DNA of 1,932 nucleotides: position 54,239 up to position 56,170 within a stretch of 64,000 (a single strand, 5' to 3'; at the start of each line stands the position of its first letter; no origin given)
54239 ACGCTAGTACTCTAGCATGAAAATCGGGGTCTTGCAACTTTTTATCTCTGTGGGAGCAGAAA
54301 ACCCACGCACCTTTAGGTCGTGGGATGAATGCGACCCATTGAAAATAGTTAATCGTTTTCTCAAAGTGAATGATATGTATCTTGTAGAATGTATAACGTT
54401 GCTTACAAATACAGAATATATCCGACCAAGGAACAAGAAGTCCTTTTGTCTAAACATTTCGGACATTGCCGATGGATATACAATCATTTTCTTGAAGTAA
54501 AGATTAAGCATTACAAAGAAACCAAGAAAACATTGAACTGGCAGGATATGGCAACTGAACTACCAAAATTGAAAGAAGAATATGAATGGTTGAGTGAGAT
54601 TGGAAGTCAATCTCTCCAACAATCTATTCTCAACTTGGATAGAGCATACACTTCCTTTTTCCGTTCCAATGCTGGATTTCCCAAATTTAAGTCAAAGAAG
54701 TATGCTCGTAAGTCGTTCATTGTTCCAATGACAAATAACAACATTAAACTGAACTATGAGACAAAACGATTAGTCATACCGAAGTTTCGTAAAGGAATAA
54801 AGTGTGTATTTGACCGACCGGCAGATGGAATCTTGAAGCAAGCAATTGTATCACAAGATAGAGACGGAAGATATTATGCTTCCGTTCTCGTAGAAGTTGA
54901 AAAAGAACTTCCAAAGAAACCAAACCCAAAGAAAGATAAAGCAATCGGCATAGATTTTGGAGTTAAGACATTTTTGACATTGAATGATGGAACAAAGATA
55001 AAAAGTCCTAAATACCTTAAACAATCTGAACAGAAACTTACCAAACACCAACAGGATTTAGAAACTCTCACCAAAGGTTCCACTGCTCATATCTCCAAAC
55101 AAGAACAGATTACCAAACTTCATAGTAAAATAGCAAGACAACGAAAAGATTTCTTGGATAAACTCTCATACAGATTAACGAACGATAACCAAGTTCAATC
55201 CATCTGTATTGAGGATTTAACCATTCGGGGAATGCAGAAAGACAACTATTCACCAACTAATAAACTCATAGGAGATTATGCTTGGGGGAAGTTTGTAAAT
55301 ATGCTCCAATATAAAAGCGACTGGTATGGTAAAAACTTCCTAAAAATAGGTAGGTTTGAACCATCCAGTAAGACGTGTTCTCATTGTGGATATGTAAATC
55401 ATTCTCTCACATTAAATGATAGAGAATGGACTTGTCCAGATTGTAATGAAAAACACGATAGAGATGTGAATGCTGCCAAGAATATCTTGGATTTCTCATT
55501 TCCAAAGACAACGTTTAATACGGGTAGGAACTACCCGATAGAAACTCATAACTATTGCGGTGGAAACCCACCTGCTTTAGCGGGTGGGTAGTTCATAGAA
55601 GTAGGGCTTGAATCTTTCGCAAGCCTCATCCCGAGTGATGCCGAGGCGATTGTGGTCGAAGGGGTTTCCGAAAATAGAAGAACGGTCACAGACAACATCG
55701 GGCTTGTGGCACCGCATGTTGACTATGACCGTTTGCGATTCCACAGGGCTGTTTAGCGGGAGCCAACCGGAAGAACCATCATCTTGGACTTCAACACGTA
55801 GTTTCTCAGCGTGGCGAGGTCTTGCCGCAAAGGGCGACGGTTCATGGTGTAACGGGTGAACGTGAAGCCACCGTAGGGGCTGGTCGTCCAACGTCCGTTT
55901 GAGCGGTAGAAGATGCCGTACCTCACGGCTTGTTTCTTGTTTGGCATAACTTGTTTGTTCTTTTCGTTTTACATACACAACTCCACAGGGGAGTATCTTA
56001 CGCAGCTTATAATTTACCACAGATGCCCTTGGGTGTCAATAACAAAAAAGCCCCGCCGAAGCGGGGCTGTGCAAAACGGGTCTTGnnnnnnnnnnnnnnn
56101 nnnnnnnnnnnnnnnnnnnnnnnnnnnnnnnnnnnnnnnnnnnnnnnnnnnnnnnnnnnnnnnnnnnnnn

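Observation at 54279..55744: Second, divergent TnpB element of identical length truncates a DUF4326-like gene; two potentially active RNA-guided nucleases in one phage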

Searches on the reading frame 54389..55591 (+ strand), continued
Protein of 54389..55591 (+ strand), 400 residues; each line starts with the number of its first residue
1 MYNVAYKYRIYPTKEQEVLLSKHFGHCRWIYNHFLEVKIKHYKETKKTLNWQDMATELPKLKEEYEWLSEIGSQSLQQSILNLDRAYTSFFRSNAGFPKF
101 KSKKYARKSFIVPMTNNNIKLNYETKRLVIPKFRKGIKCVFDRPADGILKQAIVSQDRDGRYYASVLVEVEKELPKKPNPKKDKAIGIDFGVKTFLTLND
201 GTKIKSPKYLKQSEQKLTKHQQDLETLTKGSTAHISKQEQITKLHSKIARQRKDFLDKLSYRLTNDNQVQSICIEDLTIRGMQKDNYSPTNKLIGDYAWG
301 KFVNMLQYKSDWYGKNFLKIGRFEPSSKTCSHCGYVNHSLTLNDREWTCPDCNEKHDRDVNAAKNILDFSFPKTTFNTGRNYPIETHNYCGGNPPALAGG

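Call 37: find_encoding_contigs(protein=P0083, flank=3000, max_places=10)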
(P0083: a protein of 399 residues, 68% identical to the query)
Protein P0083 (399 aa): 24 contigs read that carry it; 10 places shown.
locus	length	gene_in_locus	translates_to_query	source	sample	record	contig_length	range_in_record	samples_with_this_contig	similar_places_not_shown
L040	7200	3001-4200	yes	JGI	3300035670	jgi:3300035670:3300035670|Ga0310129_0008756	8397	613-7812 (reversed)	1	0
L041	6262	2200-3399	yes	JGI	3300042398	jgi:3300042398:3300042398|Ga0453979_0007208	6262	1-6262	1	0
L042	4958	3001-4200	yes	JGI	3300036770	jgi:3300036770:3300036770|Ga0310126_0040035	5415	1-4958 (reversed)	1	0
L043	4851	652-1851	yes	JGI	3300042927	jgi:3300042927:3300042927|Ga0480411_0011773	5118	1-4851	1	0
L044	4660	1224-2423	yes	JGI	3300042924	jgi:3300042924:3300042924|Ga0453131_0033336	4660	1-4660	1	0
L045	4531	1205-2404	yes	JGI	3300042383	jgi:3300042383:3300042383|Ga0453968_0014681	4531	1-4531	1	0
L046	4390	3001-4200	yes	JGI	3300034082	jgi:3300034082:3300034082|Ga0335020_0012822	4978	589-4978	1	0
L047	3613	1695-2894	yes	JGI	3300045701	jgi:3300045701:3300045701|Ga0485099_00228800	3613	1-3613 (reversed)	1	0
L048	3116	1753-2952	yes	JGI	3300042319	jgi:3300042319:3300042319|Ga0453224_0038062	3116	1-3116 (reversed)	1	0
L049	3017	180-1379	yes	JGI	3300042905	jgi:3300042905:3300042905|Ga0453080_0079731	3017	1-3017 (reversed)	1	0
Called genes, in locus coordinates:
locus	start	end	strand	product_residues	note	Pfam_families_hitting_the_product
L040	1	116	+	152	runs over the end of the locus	PF01661:Macro (weak)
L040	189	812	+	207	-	-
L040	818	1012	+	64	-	-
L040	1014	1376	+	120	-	-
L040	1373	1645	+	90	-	-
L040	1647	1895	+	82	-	-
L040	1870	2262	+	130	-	-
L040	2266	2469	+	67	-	-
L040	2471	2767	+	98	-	-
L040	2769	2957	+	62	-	-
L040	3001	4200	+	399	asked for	PF12323:HTH_OrfB_IS605, PF01385:OrfB_IS605, PF07282:Cas12f1-like_TNB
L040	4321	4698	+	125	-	PF20530:DUF6745 (faint)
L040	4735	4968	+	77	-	-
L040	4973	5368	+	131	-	-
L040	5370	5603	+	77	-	-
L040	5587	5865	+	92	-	-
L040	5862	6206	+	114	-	-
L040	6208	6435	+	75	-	-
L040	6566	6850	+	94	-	-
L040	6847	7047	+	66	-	-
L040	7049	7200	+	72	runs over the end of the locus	-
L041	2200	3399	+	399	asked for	PF12323:HTH_OrfB_IS605, PF01385:OrfB_IS605, PF07282:Cas12f1-like_TNB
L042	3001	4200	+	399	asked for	PF12323:HTH_OrfB_IS605, PF01385:OrfB_IS605, PF07282:Cas12f1-like_TNB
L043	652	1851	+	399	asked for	PF12323:HTH_OrfB_IS605, PF01385:OrfB_IS605, PF07282:Cas12f1-like_TNB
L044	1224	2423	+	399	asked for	PF12323:HTH_OrfB_IS605, PF01385:OrfB_IS605, PF07282:Cas12f1-like_TNB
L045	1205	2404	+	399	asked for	PF12323:HTH_OrfB_IS605, PF01385:OrfB_IS605, PF07282:Cas12f1-like_TNB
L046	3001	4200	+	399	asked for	PF12323:HTH_OrfB_IS605, PF01385:OrfB_IS605, PF07282:Cas12f1-like_TNB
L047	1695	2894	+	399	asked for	PF12323:HTH_OrfB_IS605, PF01385:OrfB_IS605, PF07282:Cas12f1-like_TNB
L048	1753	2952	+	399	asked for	PF12323:HTH_OrfB_IS605, PF01385:OrfB_IS605, PF07282:Cas12f1-like_TNB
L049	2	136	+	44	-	?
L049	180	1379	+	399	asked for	PF12323:HTH_OrfB_IS605, PF01385:OrfB_IS605, PF07282:Cas12f1-like_TNB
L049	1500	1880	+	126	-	-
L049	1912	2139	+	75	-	-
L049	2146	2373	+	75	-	-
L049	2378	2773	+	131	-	PF07963:N_methyl (weak)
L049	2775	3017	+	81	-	?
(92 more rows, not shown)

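Call 38: find_encoding_contigs(protein=P0013, flank=3000, max_places=6)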
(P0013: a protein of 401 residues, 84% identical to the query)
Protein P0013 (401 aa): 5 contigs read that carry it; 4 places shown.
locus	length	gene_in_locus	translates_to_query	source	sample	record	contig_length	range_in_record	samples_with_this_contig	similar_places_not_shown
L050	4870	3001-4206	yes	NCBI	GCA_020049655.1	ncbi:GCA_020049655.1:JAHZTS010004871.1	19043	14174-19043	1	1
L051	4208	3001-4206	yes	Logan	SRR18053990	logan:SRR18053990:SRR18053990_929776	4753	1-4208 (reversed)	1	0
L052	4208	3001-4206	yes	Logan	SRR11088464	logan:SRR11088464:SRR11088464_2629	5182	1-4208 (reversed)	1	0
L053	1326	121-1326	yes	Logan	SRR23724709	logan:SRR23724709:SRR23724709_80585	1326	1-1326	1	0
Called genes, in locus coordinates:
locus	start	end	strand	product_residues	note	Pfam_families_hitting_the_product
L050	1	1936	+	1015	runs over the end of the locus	-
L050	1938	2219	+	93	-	-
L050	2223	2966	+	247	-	-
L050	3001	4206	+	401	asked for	PF12323:HTH_OrfB_IS605, PF01385:OrfB_IS605, PF07282:Cas12f1-like_TNB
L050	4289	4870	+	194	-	?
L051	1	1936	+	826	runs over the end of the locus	?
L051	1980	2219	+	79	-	-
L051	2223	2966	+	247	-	-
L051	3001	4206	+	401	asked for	PF12323:HTH_OrfB_IS605, PF01385:OrfB_IS605, PF07282:Cas12f1-like_TNB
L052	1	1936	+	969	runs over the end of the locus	?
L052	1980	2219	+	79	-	-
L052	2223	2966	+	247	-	-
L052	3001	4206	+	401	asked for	PF12323:HTH_OrfB_IS605, PF01385:OrfB_IS605, PF07282:Cas12f1-like_TNB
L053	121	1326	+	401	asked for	PF12323:HTH_OrfB_IS605, PF01385:OrfB_IS605, PF07282:Cas12f1-like_TNB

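Call 53: search_solved_structures(query=window:54389-55591:+, max_evalue=0.00001, show_alignments=2)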
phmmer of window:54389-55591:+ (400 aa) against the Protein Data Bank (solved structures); distinct sequences matched with E-value up to 0.00001: 12.
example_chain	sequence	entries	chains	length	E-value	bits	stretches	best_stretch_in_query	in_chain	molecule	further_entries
9yyg_A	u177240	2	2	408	5e-74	253.1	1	3-367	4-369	AI-designed RNA-guided nuclease | AI-generated RNA-guided nuclease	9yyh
8bf8_A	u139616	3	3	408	3.7e-67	230.5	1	3-367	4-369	RNA-guided DNA endonuclease TnpB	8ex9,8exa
8h1j_A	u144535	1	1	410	3.7e-67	230.5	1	3-367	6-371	RNA-guided DNA endonuclease TnpB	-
8iaz_A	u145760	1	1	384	1.7e-37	132.8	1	5-368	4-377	Transposase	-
9j09_A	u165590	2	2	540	4.8e-26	95.1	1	149-367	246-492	Transposase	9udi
9jfo_A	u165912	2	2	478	3e-24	89.2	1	224-368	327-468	LaTranC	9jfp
9jfq_A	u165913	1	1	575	5.8e-24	88.2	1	224-369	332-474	LaTranC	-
9b0l_P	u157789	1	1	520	7.3e-13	51.7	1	142-369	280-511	TnpB-like protein L79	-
9nzp_A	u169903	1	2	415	1.3e-07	34.4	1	150-367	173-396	IS200/IS605 family element transposase accessory protein TnpB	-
23vu_A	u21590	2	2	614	2.6e-07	33.4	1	241-370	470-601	UnCas12m4a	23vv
8hr5_A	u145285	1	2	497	4.9e-07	32.5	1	182-367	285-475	Transposase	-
9nzq_A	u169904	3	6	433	8.2e-07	31.8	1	190-367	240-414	Cas12f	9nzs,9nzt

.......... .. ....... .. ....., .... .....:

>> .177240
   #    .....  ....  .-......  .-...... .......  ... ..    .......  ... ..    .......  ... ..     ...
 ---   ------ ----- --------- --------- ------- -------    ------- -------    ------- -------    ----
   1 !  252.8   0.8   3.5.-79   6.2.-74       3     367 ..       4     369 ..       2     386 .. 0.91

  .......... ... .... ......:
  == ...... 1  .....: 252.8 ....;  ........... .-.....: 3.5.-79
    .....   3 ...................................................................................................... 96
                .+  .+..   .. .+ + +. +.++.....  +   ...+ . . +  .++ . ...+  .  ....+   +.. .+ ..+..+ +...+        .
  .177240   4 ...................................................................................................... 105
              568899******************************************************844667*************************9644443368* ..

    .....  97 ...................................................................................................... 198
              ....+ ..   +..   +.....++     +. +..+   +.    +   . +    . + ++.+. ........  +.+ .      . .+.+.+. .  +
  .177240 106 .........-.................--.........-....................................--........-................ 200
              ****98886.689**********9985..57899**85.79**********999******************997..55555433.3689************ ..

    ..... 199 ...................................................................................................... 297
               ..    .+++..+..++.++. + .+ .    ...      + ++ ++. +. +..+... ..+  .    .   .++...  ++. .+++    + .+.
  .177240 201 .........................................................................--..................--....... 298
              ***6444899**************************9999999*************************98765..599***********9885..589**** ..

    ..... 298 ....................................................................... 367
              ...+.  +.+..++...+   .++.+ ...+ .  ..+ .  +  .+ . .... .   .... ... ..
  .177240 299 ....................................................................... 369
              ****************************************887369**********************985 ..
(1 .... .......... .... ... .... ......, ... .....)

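Call 59: find_encoding_contigs(protein=P0001, flank=3000, max_places=6)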
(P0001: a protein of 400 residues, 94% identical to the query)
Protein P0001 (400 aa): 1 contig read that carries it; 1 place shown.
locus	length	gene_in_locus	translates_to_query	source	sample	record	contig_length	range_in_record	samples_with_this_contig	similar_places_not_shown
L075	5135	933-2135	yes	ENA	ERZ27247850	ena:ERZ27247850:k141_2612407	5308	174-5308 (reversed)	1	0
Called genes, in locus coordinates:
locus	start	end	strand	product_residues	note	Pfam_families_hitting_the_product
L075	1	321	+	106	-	?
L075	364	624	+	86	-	-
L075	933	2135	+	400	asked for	PF12323:HTH_OrfB_IS605, PF01385:OrfB_IS605, PF07282:Cas12f1-like_TNB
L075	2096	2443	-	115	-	PF00535:Glycos_transf_2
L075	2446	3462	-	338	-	-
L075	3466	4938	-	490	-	-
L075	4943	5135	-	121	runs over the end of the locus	?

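Call 60: find_encoding_contigs(protein=P0020, flank=3500, max_places=6)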
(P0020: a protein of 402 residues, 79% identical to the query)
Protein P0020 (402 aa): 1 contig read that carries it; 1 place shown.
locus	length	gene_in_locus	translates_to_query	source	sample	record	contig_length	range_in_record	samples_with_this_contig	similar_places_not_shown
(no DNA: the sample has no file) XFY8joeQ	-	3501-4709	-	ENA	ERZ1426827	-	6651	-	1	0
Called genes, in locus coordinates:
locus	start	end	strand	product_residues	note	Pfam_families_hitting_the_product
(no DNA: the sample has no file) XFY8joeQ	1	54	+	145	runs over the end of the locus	PF02384:N6_Mtase (weak)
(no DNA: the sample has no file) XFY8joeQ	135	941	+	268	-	-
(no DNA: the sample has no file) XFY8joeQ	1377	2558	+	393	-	PF20530:DUF6745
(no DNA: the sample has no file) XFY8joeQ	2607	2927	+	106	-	-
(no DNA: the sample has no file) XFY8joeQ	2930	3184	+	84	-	-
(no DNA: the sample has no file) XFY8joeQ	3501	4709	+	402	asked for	PF12323:HTH_OrfB_IS605, PF01385:OrfB_IS605, PF07282:Cas12f1-like_TNB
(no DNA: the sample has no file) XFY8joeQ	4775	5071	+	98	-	-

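Call 61: find_encoding_contigs(protein=P0024, flank=3000, max_places=6)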
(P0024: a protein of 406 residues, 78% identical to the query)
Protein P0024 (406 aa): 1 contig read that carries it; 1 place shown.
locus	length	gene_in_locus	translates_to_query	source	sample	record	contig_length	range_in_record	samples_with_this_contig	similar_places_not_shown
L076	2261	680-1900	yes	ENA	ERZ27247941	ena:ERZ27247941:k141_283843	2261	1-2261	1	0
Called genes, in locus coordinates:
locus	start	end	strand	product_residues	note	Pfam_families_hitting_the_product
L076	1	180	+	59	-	?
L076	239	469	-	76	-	-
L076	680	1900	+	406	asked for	PF12323:HTH_OrfB_IS605, PF01385:OrfB_IS605, PF07282:Cas12f1-like_TNB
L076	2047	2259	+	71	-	?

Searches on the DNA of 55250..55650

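Call 42: search_rna_families(source=window, start=55250, end=55650, threshold=evalue, max_evalue=10, show_alignments=2)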
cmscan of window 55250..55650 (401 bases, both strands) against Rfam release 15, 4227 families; matches with E-value up to 10: 1.
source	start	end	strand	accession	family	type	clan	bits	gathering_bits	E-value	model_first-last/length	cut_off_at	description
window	55302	55326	-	RF01727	SAM-SAH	Cis-reg; riboswitch;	-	11.5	40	5.5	1-49/49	no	SAM/SAH riboswitch aptamer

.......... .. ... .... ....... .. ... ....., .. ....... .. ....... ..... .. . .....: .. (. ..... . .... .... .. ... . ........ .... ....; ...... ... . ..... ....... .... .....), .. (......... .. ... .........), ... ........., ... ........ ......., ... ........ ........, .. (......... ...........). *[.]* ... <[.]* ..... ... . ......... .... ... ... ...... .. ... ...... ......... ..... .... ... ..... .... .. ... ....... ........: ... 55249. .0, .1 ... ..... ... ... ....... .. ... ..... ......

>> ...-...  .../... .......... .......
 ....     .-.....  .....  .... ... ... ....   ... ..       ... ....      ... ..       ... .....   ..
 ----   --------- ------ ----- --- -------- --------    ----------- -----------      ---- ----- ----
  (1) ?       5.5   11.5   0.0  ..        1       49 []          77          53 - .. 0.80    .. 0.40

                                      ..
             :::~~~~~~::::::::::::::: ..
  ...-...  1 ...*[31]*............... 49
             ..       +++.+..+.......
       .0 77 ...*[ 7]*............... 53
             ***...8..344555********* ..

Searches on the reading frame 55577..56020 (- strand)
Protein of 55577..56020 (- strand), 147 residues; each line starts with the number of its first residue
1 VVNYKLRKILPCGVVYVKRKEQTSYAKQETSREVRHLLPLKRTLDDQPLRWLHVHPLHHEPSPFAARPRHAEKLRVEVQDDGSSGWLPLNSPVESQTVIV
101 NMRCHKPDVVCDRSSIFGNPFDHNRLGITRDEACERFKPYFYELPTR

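Call 7: search_protein_families(library=pfam, proteins=[window:55577-56020:-], max_evalue=0.01)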
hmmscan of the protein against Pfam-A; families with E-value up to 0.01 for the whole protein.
window:55577-56020:- (147 aa): 1 family
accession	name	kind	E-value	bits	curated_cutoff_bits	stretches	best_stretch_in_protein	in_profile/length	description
PF14216.11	DUF4326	-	3.5e-05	24.8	25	1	100-143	4-46/82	Domain of unknown function (DUF4326)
